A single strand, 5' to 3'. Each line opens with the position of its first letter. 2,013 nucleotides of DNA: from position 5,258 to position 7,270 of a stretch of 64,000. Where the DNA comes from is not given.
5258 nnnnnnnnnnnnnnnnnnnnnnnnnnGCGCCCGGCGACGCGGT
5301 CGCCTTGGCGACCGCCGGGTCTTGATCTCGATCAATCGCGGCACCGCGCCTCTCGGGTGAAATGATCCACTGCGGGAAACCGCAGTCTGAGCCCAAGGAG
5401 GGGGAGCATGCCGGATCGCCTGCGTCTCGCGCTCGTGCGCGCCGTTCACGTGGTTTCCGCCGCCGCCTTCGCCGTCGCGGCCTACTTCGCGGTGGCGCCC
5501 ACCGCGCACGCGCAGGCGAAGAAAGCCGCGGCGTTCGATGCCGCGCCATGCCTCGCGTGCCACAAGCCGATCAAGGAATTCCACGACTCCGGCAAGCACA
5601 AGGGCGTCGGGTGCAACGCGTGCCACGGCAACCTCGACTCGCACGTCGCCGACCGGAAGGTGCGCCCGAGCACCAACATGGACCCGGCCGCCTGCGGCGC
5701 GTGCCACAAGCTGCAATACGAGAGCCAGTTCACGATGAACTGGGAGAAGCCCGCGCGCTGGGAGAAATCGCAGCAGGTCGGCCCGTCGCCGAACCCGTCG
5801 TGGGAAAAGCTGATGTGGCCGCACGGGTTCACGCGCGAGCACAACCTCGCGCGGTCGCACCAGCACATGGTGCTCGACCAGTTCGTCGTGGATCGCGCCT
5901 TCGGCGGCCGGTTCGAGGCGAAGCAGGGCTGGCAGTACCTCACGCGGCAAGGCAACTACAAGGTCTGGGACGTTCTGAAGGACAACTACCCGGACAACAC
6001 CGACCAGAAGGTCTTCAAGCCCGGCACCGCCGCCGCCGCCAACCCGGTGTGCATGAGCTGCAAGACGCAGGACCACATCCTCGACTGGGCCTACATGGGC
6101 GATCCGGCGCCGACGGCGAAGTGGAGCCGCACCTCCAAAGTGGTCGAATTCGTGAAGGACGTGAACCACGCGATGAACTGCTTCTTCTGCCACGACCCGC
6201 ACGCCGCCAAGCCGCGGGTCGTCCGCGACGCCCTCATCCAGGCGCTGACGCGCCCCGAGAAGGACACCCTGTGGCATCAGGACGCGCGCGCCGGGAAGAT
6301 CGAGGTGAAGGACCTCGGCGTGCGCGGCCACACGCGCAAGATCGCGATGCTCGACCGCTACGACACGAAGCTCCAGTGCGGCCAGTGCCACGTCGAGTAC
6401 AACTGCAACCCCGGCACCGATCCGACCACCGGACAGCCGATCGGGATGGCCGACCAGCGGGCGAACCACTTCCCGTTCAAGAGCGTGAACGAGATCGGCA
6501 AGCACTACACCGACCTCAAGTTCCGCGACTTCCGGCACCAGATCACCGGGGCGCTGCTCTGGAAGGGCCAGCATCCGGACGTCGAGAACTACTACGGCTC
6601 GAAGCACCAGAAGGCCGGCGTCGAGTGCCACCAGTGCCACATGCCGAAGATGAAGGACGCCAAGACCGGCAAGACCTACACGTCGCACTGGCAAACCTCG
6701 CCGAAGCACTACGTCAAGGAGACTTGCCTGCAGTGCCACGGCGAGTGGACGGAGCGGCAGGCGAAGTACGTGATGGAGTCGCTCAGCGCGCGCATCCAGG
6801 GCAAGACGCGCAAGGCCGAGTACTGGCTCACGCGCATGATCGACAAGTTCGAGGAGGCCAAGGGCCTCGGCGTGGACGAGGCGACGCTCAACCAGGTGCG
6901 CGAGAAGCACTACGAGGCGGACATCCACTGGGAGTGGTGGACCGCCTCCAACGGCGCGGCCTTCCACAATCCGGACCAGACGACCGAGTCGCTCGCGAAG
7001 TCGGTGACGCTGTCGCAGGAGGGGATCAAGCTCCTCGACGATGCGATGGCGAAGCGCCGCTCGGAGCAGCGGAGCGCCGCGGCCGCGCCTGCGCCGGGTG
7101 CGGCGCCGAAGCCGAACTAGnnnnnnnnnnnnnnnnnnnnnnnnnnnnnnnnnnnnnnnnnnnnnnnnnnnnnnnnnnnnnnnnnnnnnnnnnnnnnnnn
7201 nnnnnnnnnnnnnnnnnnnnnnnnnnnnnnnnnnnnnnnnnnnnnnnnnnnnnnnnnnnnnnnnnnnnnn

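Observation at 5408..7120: TvNiR-type octaheme nitrite reductase (CxxCK catalytic heme plus Tyr-x-Cys) directly behind the ccm operon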

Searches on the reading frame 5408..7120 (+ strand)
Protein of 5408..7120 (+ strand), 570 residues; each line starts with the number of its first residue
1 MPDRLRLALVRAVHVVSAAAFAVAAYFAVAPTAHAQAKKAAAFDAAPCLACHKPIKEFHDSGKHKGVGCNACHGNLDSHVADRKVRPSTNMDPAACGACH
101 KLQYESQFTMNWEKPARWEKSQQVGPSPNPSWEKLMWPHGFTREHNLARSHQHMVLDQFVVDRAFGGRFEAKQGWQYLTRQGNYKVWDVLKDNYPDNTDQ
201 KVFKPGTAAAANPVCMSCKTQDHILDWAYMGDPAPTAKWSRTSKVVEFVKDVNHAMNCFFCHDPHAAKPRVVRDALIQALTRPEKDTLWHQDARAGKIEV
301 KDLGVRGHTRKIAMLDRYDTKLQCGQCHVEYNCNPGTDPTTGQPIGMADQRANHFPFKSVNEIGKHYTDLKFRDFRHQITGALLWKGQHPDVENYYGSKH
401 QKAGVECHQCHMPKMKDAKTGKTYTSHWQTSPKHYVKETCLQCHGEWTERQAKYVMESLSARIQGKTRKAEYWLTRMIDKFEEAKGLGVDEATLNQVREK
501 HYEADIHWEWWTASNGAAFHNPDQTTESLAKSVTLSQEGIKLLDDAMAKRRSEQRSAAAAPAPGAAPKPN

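Call 4: search_protein_families(library=pfam, proteins=[window:5408-7120:+], max_evalue=0.1)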
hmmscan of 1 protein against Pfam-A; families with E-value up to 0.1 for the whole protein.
window:5408-7120:+ (570 aa): 6 families
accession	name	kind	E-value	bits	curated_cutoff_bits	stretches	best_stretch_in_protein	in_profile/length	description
PF02335.20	Cytochrom_C552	-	3.1e-50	171.9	24.1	1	98-554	7-391/438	Cytochrome c552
PF14537.11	Cytochrom_c3_2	-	1.7e-06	28.9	25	2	47-107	8-71/79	Cytochrome c3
PF14522.11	Cytochrome_C7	-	9.5e-06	25.8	24.8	3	60-106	6-54/67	Cytochrome c7 and related cytochrome c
PF22113.1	Mtrc-MtrF_II-IV_dom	-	7.6e-05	22.7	30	1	320-461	26-143/176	Outer membrane cytochrome MtrC/MtrF-like, domains II/IV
PF13435.11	Cytochrome_C554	-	0.00014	23.2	20.8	0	36-74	32-84/84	Cytochrome c554 and c-prime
PF09699.15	Paired_CXXCH_1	-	0.027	14.6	20.6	0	257-268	8-19/41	Doubled CXXCH motif (Paired_CXXCH_1)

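Call 5: search_protein_families(library=ncbifam, proteins=[window:5408-7120:+], max_evalue=0.1)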
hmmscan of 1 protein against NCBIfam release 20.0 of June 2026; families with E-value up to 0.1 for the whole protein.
window:5408-7120:+ (570 aa): 5 families
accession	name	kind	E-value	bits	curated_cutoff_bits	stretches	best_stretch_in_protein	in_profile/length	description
NF008339.0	PRK11125.1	equivalog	5.7e-32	111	595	1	214-542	128-422/487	ammonia-forming cytochrome c nitrite reductase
TIGR03152.1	cyto_c552_HCOOH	exception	3.4e-26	92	692.5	1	214-534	84-372/441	ammonia-forming nitrite reductase cytochrome c552 subunit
TIGR03508.1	decahem_SO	subfamily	1e-07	31.7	192.2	2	37-119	62-142/258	DmsE family decaheme c-type cytochrome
NF041198.1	UshA_like_PCGU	equivalog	1.4e-05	23.9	275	1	39-109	437-517/519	UshA-like (seleno)protein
NF047727.1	4hemeCytCCctA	equivalog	0.0062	16.7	180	1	21-102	11-89/109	tetraheme c-type cytochrome CctA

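Call 6: search_solved_structures(query=window:5408-7117:+, max_evalue=1, show_alignments=2)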
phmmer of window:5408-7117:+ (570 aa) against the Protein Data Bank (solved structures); distinct sequences matched with E-value up to 1: 26.
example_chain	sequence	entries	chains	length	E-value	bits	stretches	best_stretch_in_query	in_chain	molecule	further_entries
2zo5_A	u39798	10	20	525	8.9e-155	519.7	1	43-548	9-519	Eight-heme nitrite reductase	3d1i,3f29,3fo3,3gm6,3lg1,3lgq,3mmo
4q0t_A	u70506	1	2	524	9.2e-155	519.6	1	43-548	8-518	Eight-heme nitrite reductase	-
4q4u_A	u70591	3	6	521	1.1e-154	519.4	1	43-548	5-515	Eight-heme nitrite reductase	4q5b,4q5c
3uu9_A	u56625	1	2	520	1.3e-154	519.2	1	43-547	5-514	Eight-heme nitrite reductase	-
3rkh_A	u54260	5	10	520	1.3e-154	519.1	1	43-547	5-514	Eight-heme nitrite reductase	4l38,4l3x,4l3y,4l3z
3owm_A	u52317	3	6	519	1.4e-154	519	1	43-547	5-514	Eight-heme nitrite reductase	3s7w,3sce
2ot4_A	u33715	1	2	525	2.3e-154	518.3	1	43-548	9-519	Eight-heme nitrite reductase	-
3sxq_A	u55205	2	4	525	2.1e-151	508.5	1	42-547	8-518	Eight-heme nitrite reductase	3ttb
8rv0_Y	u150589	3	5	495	1.2e-144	486.2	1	47-548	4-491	Octaheme cytochrome c nitrite reductase | Octaheme nitrite c cytochrome c reductase | Octaheme nitrite reductase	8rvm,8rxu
2j7a_A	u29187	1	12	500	1.5e-25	92.9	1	321-546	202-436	CYTOCHROME C NITRITE REDUCTASE NRFA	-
2vr0_A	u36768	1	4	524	1.8e-25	92.7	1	321-546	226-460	CYTOCHROME C NITRITE REDUCTASE, CATALYTIC SUBUNIT NFRA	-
1oah_A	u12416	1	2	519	1.4e-20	76.6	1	321-546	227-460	CYTOCHROME C NITRITE REDUCTASE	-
3ubr_A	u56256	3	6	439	2.2e-20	75.9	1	321-550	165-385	Cytochrome c-552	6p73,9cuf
8bcx_A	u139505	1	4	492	5.7e-18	67.9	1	314-550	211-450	Nitrite reductase (cytochrome; ammonia-forming)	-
1gu6_A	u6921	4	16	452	2.5e-17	65.8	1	316-532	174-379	CYTOCHROME C552 | Cytochrome c-552 | Cytochrome c nitrite reductase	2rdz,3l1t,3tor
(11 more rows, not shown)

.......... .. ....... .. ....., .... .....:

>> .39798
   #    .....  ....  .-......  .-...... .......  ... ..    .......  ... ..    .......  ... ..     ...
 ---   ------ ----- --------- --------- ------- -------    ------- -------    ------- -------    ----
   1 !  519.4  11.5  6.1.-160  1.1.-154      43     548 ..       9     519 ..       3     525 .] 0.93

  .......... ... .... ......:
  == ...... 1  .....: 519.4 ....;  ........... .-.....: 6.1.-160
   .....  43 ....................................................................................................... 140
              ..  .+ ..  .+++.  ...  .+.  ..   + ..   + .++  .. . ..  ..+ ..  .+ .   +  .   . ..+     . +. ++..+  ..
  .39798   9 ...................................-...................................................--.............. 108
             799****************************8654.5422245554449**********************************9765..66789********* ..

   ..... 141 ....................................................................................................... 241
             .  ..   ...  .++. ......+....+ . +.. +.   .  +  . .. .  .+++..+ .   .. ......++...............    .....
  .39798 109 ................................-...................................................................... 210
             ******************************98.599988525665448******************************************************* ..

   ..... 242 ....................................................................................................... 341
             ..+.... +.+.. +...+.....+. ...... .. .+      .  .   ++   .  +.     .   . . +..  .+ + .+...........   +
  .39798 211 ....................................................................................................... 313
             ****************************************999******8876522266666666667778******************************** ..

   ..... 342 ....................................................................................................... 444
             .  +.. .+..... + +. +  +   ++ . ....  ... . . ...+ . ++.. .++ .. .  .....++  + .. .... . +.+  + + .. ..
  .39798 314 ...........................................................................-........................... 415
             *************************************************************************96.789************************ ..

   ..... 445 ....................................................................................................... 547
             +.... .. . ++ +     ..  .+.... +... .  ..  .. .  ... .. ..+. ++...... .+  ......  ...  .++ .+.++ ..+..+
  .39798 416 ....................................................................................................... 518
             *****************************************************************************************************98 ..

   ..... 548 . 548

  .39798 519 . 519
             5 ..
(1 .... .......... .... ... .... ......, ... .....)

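Call 10: find_homologous_proteins(query=window:5408-7117:+, max_evalue=1e-10)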
Query window:5408-7117:+ (570 aa): 1735 proteins with E <= 1e-10 among 8000 candidates; the best 120 are listed.
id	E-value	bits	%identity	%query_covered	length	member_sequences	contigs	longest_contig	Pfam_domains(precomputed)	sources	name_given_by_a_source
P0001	0.0e+0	1300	95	97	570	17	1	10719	PF14537.12,PF02335.21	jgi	jgi:formate-dependent nitrite reductase cytochrome c552 subunit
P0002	0.0e+0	1267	94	89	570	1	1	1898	PF14537.12,PF02335.21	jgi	jgi:nitrite reductase (cytochrome c-552)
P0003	0.0e+0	1259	92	97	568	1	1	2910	PF14537.12,PF02335.21,PF14522.12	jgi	jgi:formate-dependent nitrite reductase cytochrome c552 subunit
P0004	0.0e+0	1259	92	97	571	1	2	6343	PF14537.12,PF02335.21,PF14522.12,PF22113.2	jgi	jgi:formate-dependent nitrite reductase cytochrome c552 subunit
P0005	0.0e+0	1153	83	99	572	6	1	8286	PF14537.12,PF02335.21,PF14522.12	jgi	jgi:formate-dependent nitrite reductase cytochrome c552 subunit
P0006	0.0e+0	1033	76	98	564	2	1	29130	PF14537.12,PF02335.21,PF14522.12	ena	-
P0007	0.0e+0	1023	76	93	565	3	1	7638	PF14537.12,PF13435.12,PF02335.21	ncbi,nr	ncbi:MAG: ammonia-forming cytochrome c nitrite reductase subunit c552 [Burkholderiales bacterium]|nr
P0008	0.0e+0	1015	80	88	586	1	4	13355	PF14537.12,PF02335.21,PF14522.12,PF22113.2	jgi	jgi:formate-dependent nitrite reductase cytochrome c552 subunit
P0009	0.0e+0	1015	76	94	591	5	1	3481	PF02335.21,PF14522.12,PF22113.2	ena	-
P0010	3.4e-298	1008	79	91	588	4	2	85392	PF14537.12,PF02335.21,PF14522.12,PF22113.2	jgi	jgi:formate-dependent nitrite reductase cytochrome c552 subunit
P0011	4.3e-298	1008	76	95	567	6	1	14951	PF14537.12,PF13435.12,PF02335.21,PF14522.12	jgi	jgi:nitrite reductase (cytochrome c-552)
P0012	6.8e-298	1007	76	96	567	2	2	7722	PF14537.12,PF02335.21,PF14522.12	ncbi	-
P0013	1.2e-297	1006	73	96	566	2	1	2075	PF14537.12,PF13435.12,PF02335.21,PF14522.12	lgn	-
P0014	2.1e-297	1006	77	90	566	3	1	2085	PF14537.12,PF02335.21,PF14522.12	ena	-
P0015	2.8e-297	1005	73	95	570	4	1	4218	PF14537.12,PF02335.21,PF14522.12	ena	-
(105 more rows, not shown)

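Call 11: find_related_loci(query=window:5408-7117:+, collection=genome_contigs, flank=8000)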
Query window:5408-7117:+ (570 aa) in genome_contigs; peptide patterns used: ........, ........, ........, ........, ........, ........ (x = any residue, [..] = any of these).
599 stretches matched a pattern (row limit reached: there are more); 592 encode a relative of the query (tblastn E <= 1e-3); the best 80 are kept; 80 distinct loci.
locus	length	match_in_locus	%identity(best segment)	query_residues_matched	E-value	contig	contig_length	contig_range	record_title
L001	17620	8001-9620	79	23-561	0e+0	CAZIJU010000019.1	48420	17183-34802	MAG TPA_asm: uncultured Burkholderiaceae bacterium isolate binchicken_co274_43 genome assembly, contig: NODE_1893_length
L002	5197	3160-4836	73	8-568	0e+0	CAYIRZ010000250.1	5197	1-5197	MAG TPA_asm: uncultured Streptomycetaceae bacterium isolate ERP119705_co25_656 genome assembly, contig: NODE_21021_lengt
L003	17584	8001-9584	76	27-551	0e+0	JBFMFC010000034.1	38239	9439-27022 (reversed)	MAG: Pseudomonadota bacterium isolate MAG261 MAG261_34, whole genome shotgun sequence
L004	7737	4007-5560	76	42-561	0e+0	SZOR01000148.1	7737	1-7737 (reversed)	Betaproteobacteria bacterium PRO7 ZYPT4scaffold_3461, whole genome shotgun sequence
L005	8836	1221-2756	75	51-561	0e+0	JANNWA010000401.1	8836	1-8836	MAG: Pseudomonadota bacterium isolate VAR_34_metabat_426 VAR_34_k141_2771719, whole genome shotgun sequence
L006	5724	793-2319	77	43-551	0e+0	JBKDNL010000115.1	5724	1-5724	MAG: Betaproteobacteria bacterium isolate samp_2141_metabat2_137 samp_2141_663577, whole genome shotgun sequence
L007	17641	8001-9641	72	10-551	0e+0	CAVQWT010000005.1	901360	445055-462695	MAG: uncultured beta proteobacterium isolate MFD00032.bin.1.80 genome assembly, contig: contig_22166, whole genome shotg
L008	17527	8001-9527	75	43-551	0e+0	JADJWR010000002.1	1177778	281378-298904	MAG: Burkholderiales bacterium isolate Kalu_18-Q3-R12-55_BAT3C.359 tig00100796-10-11746760, whole genome shotgun sequenc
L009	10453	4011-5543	75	43-553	0e+0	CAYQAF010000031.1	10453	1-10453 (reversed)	MAG TPA_asm: uncultured Alcaligenaceae bacterium isolate binchicken_co259_163 genome assembly, contig: NODE_4762_length_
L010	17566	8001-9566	74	33-551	0e+0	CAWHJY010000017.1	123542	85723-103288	MAG: uncultured beta proteobacterium isolate MFD04716.bin.3.485 genome assembly, contig: contig_23891, whole genome shot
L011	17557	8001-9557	74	36-551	0e+0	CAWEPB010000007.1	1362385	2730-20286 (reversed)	MAG: uncultured beta proteobacterium isolate MFD04716.bin.1.370 genome assembly, contig: contig_27544, whole genome shot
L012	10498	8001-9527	74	43-551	0e+0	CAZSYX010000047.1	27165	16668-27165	MAG TPA_asm: uncultured Burkholderiaceae bacterium isolate ERP119294_co1_325 genome assembly, contig: NODE_2028_length_2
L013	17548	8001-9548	74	37-552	0e+0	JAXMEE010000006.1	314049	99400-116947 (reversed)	MAG: Burkholderiaceae bacterium isolate STL-PRO54 C3.82.fa-6, whole genome shotgun sequence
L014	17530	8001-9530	71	42-551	0e+0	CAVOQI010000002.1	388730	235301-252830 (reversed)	MAG: uncultured beta proteobacterium isolate MFD09848.bin.2.47 genome assembly, contig: contig_13523, whole genome shotg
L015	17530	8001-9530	73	42-551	0e+0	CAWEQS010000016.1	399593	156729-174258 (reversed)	MAG: uncultured beta proteobacterium isolate MFD02979.bin.1.195 genome assembly, contig: contig_31273, whole genome shot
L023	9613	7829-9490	69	23-567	0e+0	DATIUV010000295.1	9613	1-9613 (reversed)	MAG TPA_asm: Pelomicrobium sp. isolate SMAG_U15990 k141_293576, whole genome shotgun sequence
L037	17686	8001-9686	64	1-555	0e+0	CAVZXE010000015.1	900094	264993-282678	MAG: uncultured bacterium isolate MFD04716.bin.1.136 genome assembly, contig: contig_13651, whole genome shotgun sequenc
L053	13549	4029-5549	66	41-547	0e+0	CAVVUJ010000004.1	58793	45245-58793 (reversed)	MAG: uncultured beta proteobacterium isolate MFD02979.bin.2.127 genome assembly, contig: contig_145475, whole genome sho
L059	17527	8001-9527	66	43-551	0e+0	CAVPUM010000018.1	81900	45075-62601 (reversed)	MAG: uncultured beta proteobacterium isolate MFD09730.bin.2.168 genome assembly, contig: contig_40418, whole genome shot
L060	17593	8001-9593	66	31-567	0e+0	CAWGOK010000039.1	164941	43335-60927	MAG: uncultured beta proteobacterium isolate MFD09730.bin.2.53 genome assembly, contig: contig_5343, whole genome shotgu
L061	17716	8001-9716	61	1-567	0e+0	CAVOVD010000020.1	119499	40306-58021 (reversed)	MAG: uncultured beta proteobacterium isolate MFD09779.bin.2.191 genome assembly, contig: contig_88718, whole genome shot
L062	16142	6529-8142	68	28-568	0e+0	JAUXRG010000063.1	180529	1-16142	MAG: Rubrivivax sp. isolate C12_maxbin.055 C12_k141_40080, whole genome shotgun sequence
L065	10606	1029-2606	65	39-567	0e+0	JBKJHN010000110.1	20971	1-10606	MAG: Ramlibacter sp. isolate ant_bin.111 S1Ck117_479857_flag_0_multi_39.1783_len_20971, whole genome shotgun sequence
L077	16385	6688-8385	59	1-564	0e+0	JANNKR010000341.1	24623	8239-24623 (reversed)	MAG: Betaproteobacteria bacterium isolate SOY_38_metabat_96_sub SOY_38_k141_1533910, whole genome shotgun sequence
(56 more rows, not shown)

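Call 42: search_protein_families(library=ncbifam, proteins=[L023:5710-7644:+, L037:5890-7854:+, L060:5806-7788:+, L061:5874-7841:+, L065:3441-5381:+, L077:4571-6538:+, L013:4442-6448:+], max_evalue=1e-50)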
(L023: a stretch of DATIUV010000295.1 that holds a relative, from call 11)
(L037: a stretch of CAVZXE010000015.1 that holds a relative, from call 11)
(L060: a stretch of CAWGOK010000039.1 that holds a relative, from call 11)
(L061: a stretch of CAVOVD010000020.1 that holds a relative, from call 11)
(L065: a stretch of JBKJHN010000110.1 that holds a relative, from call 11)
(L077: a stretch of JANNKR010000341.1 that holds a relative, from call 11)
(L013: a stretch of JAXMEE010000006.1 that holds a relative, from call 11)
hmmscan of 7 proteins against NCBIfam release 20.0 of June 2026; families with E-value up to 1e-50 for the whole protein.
L023:5710-7644:+ (645 aa): 3 families
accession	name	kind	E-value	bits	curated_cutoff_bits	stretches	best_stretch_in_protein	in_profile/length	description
TIGR00353.1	nrfE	subfamily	8.9e-207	688.5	569.05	1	53-627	1-577/578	heme lyase CcmF/NrfE family subunit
TIGR03145.1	cyt_nit_nrfE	subfamily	8.7e-202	672.2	927.3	1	1-623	1-631/631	heme lyase NrfEFG subunit NrfE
NF007691.0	PRK10369.1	subfamily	1.2e-149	499.8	394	1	2-627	4-570/573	heme lyase NrfEFG subunit NrfE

L037:5890-7854:+ (655 aa): 3 families
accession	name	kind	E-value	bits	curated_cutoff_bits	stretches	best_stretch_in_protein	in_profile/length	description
TIGR00353.1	nrfE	subfamily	6.8e-220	731.8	569.05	1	54-639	2-578/578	heme lyase CcmF/NrfE family subunit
TIGR03145.1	cyt_nit_nrfE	subfamily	2.8e-212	706.8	927.3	1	1-633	1-630/631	heme lyase NrfEFG subunit NrfE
NF007691.0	PRK10369.1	subfamily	5e-146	487.8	394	1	2-638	4-570/573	heme lyase NrfEFG subunit NrfE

L060:5806-7788:+ (661 aa): 3 families
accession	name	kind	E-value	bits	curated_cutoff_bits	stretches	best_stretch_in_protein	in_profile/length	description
TIGR00353.1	nrfE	subfamily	2.3e-211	703.7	569.05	1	54-641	2-578/578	heme lyase CcmF/NrfE family subunit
TIGR03145.1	cyt_nit_nrfE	subfamily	5.3e-208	692.7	927.3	1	1-636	1-631/631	heme lyase NrfEFG subunit NrfE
NF007691.0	PRK10369.1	subfamily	7e-140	467.5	394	1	2-640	4-570/573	heme lyase NrfEFG subunit NrfE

L061:5874-7841:+ (656 aa): 3 families
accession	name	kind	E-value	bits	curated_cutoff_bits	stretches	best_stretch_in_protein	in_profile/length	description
TIGR00353.1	nrfE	subfamily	1.3e-218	727.6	569.05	1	53-635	1-574/578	heme lyase CcmF/NrfE family subunit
TIGR03145.1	cyt_nit_nrfE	subfamily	3.4e-210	699.9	927.3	1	1-633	1-630/631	heme lyase NrfEFG subunit NrfE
NF007691.0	PRK10369.1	subfamily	3.9e-152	508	394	1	2-636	4-568/573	heme lyase NrfEFG subunit NrfE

L065:3441-5381:+ (647 aa): 3 families
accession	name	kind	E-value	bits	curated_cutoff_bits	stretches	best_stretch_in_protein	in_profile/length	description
TIGR00353.1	nrfE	subfamily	5.8e-213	709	569.05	1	54-632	2-577/578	heme lyase CcmF/NrfE family subunit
TIGR03145.1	cyt_nit_nrfE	subfamily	1.6e-208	694.5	927.3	1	1-627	1-630/631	heme lyase NrfEFG subunit NrfE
NF007691.0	PRK10369.1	subfamily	5.1e-147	491.1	394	1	2-632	4-570/573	heme lyase NrfEFG subunit NrfE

L077:4571-6538:+ (656 aa): 3 families
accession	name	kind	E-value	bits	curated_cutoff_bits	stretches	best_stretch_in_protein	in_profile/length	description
TIGR00353.1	nrfE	subfamily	5.4e-230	765.2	569.05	1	53-638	1-578/578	heme lyase CcmF/NrfE family subunit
TIGR03145.1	cyt_nit_nrfE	subfamily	3.7e-224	746.1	927.3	1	1-632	1-630/631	heme lyase NrfEFG subunit NrfE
NF007691.0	PRK10369.1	subfamily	6.8e-155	517.1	394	1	2-636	4-569/573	heme lyase NrfEFG subunit NrfE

L013:4442-6448:+ (669 aa): 3 families
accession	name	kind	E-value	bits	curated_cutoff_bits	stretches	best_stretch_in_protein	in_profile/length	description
TIGR00353.1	nrfE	subfamily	9.3e-177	589.4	569.05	2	53-328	1-276/578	heme lyase CcmF/NrfE family subunit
TIGR03145.1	cyt_nit_nrfE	subfamily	2.1e-174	581.7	927.3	2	1-325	1-325/631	heme lyase NrfEFG subunit NrfE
NF007691.0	PRK10369.1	subfamily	4.2e-134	448.4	394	1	2-342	4-341/573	heme lyase NrfEFG subunit NrfE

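Call 44: find_encoding_contigs(protein=window:5408-7120:+, flank=3000, max_places=4)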
Protein window:5408-7120:+ (570 aa): no gene with exactly this product is on record in the collection.
